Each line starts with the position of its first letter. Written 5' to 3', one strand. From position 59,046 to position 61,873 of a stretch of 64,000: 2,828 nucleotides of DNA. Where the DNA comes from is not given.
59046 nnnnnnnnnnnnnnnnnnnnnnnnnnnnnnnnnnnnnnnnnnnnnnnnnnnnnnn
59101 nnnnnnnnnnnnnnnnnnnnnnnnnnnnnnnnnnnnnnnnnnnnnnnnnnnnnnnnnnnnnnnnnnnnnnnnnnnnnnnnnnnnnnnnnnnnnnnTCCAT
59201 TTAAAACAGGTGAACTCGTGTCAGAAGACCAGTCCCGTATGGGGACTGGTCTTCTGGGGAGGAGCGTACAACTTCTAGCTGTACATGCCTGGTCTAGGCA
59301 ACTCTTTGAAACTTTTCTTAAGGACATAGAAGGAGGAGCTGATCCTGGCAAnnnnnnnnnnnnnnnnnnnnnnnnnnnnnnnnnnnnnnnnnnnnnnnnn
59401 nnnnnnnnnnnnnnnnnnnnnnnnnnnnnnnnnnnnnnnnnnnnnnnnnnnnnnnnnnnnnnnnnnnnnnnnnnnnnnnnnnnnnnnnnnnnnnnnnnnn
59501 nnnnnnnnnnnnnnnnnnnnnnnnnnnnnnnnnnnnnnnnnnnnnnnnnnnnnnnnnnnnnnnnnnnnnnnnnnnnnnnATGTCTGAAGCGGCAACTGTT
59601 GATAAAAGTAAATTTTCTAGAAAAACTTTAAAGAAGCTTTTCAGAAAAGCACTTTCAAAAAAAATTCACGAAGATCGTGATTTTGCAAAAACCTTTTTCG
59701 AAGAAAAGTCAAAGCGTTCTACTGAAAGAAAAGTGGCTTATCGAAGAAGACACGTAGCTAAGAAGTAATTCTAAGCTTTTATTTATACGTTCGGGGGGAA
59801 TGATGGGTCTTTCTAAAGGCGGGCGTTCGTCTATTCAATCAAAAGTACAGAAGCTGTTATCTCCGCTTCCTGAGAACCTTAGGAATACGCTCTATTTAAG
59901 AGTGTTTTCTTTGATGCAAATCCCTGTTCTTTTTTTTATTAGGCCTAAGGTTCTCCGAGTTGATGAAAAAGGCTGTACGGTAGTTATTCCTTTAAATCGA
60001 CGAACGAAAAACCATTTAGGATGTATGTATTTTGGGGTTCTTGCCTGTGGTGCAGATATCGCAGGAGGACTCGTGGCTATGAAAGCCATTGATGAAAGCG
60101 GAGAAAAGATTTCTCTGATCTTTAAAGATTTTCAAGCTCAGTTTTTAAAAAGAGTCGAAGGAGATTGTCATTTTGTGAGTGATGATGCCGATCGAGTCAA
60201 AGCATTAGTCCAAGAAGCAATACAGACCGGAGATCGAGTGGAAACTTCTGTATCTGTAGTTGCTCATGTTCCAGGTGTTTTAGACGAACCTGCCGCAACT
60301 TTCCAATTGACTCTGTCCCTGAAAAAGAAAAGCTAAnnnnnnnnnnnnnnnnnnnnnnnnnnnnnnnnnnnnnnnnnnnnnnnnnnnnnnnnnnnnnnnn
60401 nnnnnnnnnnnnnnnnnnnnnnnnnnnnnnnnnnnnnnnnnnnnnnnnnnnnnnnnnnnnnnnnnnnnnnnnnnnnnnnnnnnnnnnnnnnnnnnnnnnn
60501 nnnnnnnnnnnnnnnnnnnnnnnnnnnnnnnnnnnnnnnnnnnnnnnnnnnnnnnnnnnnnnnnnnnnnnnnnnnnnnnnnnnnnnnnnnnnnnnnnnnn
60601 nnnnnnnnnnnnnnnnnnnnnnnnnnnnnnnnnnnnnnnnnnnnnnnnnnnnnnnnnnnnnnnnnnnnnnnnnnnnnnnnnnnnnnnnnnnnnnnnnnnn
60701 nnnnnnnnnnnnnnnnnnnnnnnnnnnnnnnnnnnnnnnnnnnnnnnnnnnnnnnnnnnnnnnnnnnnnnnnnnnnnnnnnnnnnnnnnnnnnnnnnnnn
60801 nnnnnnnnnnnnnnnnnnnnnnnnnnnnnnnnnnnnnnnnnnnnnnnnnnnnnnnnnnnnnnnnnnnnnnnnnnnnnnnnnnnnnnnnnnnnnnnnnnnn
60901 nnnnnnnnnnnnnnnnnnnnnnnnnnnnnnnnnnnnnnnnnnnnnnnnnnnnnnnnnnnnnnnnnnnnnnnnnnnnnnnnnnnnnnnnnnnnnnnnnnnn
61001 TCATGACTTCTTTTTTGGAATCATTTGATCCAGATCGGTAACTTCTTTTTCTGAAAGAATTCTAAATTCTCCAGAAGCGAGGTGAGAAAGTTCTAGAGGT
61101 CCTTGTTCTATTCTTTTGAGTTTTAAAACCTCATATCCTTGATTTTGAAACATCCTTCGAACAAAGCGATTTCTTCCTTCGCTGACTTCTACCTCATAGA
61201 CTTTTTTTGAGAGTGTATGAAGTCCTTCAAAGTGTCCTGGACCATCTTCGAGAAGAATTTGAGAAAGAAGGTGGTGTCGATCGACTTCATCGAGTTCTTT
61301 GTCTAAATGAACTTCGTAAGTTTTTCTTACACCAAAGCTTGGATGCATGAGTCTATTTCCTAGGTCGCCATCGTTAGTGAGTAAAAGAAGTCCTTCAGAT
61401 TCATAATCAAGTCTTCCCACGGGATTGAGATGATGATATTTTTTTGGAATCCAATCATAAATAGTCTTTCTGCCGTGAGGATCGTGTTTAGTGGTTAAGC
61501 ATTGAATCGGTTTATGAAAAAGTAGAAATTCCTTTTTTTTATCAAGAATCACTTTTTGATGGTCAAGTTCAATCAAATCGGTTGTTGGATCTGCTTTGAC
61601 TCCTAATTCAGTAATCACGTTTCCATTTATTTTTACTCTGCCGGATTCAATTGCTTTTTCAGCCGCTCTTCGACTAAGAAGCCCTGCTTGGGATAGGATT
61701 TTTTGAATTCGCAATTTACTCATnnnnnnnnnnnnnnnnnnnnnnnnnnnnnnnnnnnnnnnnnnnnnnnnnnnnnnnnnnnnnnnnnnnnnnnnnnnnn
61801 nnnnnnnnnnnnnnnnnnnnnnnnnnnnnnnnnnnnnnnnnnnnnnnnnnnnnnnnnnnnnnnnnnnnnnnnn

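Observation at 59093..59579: ORF-poor divergent intergenic region containing a perfect 15-bp hairpin: candidate small RNA or regulatory structure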

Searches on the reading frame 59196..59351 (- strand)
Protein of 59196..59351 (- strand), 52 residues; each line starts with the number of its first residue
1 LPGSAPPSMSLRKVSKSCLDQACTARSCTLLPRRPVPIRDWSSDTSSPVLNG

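Call 52: predict_structure(protein=window:59196-59351:-)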
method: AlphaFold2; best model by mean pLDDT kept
length: 52 residues; sequences in the alignment: 1
mean_pLDDT: 52.0   pTM: 0.13
mean pLDDT of the five models: 52.0, 47.5, 46.8, 43.3, 42.3
residues with pLDDT >= 90: 0; 70-90: 0; 50-70: 35; < 50: 17
segments of 3 or more residues with pLDDT < 50: 15-17
pLDDT, mean of each block of 10 residues (from residue 1): 48 51 54 53 55 51
secondary structure, 60 per line:
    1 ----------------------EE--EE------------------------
elements in order:

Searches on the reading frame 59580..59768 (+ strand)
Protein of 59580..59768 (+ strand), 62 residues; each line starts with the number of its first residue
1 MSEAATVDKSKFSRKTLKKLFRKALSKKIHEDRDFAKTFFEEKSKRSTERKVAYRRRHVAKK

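Call 11: search_protein_families(library=pfam, proteins=[window:59580-59768:+], max_evalue=0.01)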
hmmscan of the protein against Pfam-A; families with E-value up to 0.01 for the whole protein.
window:59580-59768:+ (62 aa): 0 families

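Call 17: find_encoding_contigs(protein=window:59580-59768:+, flank=3000, max_places=10)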
Protein window:59580-59768:+ (62 aa): 6 contigs read that carry it; 1 place shown.
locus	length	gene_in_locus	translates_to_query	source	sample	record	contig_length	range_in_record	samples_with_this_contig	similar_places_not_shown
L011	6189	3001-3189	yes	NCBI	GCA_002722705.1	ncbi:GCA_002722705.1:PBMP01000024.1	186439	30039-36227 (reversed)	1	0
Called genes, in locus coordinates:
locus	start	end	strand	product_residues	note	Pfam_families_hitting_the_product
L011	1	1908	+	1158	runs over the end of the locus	-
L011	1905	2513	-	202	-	-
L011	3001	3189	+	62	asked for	-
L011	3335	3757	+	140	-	PF14539:DUF4442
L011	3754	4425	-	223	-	PF03167:UDG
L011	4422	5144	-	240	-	PF01479:S4, PF00849:PseudoU_synth_2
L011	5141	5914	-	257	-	PF00583:Acetyltransf_1, PF13508:Acetyltransf_7, PF08445:FR47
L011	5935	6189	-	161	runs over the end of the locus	-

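Call 24: find_homologous_proteins(query=window:59580-59768:+, max_evalue=0.01)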
Query window:59580-59768:+ (62 aa): 1 proteins with E <= 0.01 among 1 candidates.
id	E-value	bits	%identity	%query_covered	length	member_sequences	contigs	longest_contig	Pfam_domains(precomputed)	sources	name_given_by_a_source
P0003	1.8e-28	114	100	100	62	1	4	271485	-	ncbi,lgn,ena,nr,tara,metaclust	ncbi:MAG: hypothetical protein CL678_04645 [Bdellovibrionaceae bacterium]|nr:hypothetical protein [P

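Call 55: search_protein_families(library=ncbifam, proteins=[window:59580-59765:+], max_evalue=1)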
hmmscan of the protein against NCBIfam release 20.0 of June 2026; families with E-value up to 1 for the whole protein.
window:59580-59765:+ (62 aa): 1 family
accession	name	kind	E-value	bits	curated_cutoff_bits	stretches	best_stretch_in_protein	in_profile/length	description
NF047380.1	photo_II_xxx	equivalog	0.078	13.2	80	1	21-60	24-62/75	photosystem II protein, Psb35-related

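Call 56: search_protein_families(library=padloc, proteins=[window:59580-59765:+], max_evalue=1)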
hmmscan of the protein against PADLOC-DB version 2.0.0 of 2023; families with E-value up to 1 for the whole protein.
window:59580-59765:+ (62 aa): 0 families

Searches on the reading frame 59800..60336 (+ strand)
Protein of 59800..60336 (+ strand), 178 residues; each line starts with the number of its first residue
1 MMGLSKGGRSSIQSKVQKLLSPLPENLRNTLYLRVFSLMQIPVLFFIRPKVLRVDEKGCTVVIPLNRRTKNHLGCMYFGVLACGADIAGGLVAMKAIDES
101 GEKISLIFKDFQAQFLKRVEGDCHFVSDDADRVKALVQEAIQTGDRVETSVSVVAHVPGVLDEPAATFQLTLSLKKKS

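Call 11: search_protein_families(library=pfam, proteins=[window:59800-60336:+], max_evalue=0.01)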
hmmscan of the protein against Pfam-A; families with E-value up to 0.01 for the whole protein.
window:59800-60336:+ (178 aa): 2 families
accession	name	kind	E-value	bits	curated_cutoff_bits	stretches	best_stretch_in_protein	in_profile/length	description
PF14539.12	DUF4442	-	2e-08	34.9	25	1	40-132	12-103/132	Domain of unknown function (DUF4442)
PF09500.16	YiiD_C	-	0.0025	18.2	27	1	40-155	11-126/144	Putative thioesterase (yiiD_Cterm)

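Call 13: find_related_loci(query=window:59800-60336:+, collection=genome_contigs, flank=6000)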
Query window:59800-60336:+ (178 aa) in genome_contigs; peptide patterns used: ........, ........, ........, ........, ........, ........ (x = any residue, [..] = any of these).
144 stretches matched a pattern; 10 encode a relative of the query (tblastn E <= 1e-3); 10 distinct loci.
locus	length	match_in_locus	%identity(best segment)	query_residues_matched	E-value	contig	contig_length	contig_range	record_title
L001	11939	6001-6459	53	26-177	9e-53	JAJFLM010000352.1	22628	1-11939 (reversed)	MAG: Deltaproteobacteria bacterium isolate OFTM19 OFTM19_351, whole genome shotgun sequence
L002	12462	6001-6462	51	26-178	2e-51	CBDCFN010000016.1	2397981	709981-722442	MAG: bacterium isolate 8540ba5b-a7bb-453d-8cfa-50a4359c344d genome assembly, contig: contig_16, whole genome shotgun seq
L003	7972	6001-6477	54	13-169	4e-49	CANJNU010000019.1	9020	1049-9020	MAG: Bacteriovoracaceae bacterium isolate RH-23may17-4 genome assembly, contig: RH-23may17-C63036, whole genome shotgun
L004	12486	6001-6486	47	19-177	7e-46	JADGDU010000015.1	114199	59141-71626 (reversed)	MAG: Candidatus Krumholzibacteriia bacterium isolate BB18 NODE_15_length_114199_cov_5.849110, whole genome shotgun seque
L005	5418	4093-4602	47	18-178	2e-45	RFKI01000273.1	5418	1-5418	MAG: Bdellovibrio sp. isolate J124 k99_1441328, whole genome shotgun sequence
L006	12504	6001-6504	49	11-178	5e-44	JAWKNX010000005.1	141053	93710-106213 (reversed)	MAG: Bdellovibrionales bacterium isolate ABC2.29 ABC2.29.fa-5, whole genome shotgun sequence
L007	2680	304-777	42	19-175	9e-40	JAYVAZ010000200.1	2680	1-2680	MAG: Pseudobdellovibrionaceae bacterium isolate GL27_UP_concoct_35_sub GL27_UP_concoct_35_sub_199, whole genome shotgun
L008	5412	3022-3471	44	27-175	4e-39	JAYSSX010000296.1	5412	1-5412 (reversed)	MAG: Pseudobdellovibrionaceae bacterium isolate GFS_1235 GFS_1235_295, whole genome shotgun sequence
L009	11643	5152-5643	37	7-177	8e-34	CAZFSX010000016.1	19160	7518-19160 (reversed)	MAG TPA_asm: uncultured Pseudobdellovibrionaceae bacterium isolate SRP189682_co1_172 genome assembly, contig: NODE_5400_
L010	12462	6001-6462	38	25-177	2e-33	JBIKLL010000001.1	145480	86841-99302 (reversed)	MAG: Pseudobdellovibrionaceae bacterium isolate ME2014-08-22_3300042298_group5_bin208 Rohwer_bin1125_scaffold_9_c1, whol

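Call 48: find_homologous_proteins(query=window:59800-60336:+, max_evalue=1e-20)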
Query window:59800-60336:+ (178 aa): 979 proteins with E <= 1e-20 among 1126 candidates; the best 120 are listed.
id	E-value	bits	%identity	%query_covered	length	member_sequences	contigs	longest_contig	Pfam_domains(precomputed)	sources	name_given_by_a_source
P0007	4.2e-85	302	100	79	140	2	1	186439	PF14539.13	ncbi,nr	ncbi:MAG: DUF4442 domain-containing protein [Bdellovibrionaceae bacterium]|nr:DUF4442 domain-contain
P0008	4.6e-53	197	55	94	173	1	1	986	PF14539.13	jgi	jgi:acyl-coenzyme A thioesterase PaaI-like protein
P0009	5.0e-53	197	54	94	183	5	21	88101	PF14539.13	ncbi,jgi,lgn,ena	jgi:acyl-coenzyme A thioesterase PaaI-like protein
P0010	2.9e-51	192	51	94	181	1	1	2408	PF14539.13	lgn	-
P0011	3.9e-51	191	52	94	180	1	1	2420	PF14539.13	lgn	-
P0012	2.3e-50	189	59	88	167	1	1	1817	PF14539.13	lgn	-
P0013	2.8e-50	188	55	94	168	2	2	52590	PF09500.17,PF14539.13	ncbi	ncbi:MAG: DUF4442 domain-containing protein [Bdellovibrio sp.]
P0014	7.7e-50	187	52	92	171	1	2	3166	PF14539.13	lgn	-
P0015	8.0e-50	187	54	94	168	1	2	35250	PF09500.17,PF14539.13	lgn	-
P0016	9.8e-50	187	55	87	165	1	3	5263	PF14539.13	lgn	-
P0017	1.0e-49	186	54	95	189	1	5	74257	PF14539.13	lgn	-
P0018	1.3e-49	186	52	99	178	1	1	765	PF14539.13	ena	-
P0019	1.7e-49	186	54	94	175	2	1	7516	PF14539.13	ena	-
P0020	3.4e-49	185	53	94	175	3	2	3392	PF14539.13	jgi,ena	-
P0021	3.4e-49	185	51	99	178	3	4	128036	PF14539.13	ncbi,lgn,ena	-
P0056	5.9e-47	177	58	87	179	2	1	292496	PF14539.13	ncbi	-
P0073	1.8e-46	176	57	85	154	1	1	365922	PF14539.13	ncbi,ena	-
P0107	7.2e-46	174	58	85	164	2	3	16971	PF14539.13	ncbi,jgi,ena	jgi:acyl-coenzyme A thioesterase PaaI-like protein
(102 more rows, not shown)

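Call 49: find_encoding_contigs(protein=P0056, flank=4000, max_places=2)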
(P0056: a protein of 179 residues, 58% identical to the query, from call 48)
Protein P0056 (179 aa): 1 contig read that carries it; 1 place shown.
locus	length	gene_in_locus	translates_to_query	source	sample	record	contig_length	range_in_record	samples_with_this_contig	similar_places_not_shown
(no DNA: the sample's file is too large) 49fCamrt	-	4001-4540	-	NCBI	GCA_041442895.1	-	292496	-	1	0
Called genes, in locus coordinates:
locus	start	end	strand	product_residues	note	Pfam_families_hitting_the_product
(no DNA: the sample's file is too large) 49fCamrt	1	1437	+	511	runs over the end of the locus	-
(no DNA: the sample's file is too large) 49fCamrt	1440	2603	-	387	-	-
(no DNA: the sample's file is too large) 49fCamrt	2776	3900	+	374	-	-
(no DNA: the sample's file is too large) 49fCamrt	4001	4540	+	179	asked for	PF14539:DUF4442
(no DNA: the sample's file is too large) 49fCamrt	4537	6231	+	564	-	PF00005:ABC_tran, PF02463:SMC_N (faint), PF13555:AAA_29 (faint), PF13304:AAA_21 (faint), PF12848:ABC_tran_Xtn, PF00005:ABC_tran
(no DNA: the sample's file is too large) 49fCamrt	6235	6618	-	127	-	-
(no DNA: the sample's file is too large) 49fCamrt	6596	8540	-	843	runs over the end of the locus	PF01131:Topoisom_bac, PF13342:Toprim_Crpt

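Call 50: find_encoding_contigs(protein=P0073, flank=4000, max_places=2)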
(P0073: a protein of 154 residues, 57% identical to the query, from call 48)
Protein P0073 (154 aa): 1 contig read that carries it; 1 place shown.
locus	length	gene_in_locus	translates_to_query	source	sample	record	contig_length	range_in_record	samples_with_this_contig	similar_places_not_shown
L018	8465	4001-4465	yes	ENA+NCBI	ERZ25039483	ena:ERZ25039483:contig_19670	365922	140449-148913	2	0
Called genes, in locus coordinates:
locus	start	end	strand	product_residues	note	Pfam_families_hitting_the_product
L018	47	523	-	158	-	-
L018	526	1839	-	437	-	PF01266:DAO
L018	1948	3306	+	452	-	PF01235:Na_Ala_symp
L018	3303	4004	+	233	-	-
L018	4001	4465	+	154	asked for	PF14539:DUF4442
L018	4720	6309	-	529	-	PF00311:PEPcase, PF14010:PEPcase_2 (weak)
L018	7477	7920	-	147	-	-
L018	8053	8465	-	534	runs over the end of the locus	-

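Call 51: find_encoding_contigs(protein=P0107, flank=4000, max_places=2)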
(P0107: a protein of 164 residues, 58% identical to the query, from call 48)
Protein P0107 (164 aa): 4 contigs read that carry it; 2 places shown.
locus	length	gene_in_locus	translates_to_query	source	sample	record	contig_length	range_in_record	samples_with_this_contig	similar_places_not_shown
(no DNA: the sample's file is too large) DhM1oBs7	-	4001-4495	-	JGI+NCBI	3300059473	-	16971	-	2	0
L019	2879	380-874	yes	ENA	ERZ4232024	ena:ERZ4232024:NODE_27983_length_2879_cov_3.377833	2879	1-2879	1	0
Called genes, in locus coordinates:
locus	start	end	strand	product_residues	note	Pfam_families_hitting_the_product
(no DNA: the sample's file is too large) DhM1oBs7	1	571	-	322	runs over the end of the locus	-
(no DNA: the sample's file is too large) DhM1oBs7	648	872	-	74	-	-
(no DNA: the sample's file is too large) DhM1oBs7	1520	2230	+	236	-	PF00239:Resolvase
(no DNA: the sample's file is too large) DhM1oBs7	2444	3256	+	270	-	PF21722:Gly_rich_2 (weak)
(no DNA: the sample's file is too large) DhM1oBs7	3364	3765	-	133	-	-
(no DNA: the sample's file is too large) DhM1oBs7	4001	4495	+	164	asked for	PF14539:DUF4442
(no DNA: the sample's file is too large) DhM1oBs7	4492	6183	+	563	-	PF00005:ABC_tran, PF02463:SMC_N (faint), PF13304:AAA_21 (faint), PF12848:ABC_tran_Xtn, PF00005:ABC_tran, PF13476:AAA_23 (weak)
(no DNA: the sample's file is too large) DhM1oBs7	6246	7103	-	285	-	-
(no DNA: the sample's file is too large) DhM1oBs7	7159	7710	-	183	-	-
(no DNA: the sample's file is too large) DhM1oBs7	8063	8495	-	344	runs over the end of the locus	-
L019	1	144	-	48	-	?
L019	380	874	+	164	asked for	PF14539:DUF4442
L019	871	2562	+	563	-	PF00005:ABC_tran, PF02463:SMC_N (faint), PF13304:AAA_21 (faint), PF12848:ABC_tran_Xtn, PF00005:ABC_tran, PF13476:AAA_23 (weak)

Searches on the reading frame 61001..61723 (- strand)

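Call 11: search_protein_families(library=pfam, proteins=[window:61001-61723:-], max_evalue=0.01)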
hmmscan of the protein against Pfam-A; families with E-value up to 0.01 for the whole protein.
window:61001-61723:- (240 aa): 3 families
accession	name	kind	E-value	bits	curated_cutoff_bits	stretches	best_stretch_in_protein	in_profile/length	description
PF00849.27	PseudoU_synth_2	-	3.7e-17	63.4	26.8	1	66-193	2-151/152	RNA pseudouridylate synthase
PF01479.30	S4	-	4e-11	42.9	22.8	1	5-46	2-44/48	S4 domain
PF22421.1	SYY_C-terminal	-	0.0045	17.3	27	1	5-50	20-66/83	Tyrosine--tRNA ligase SYY-like C-terminal domain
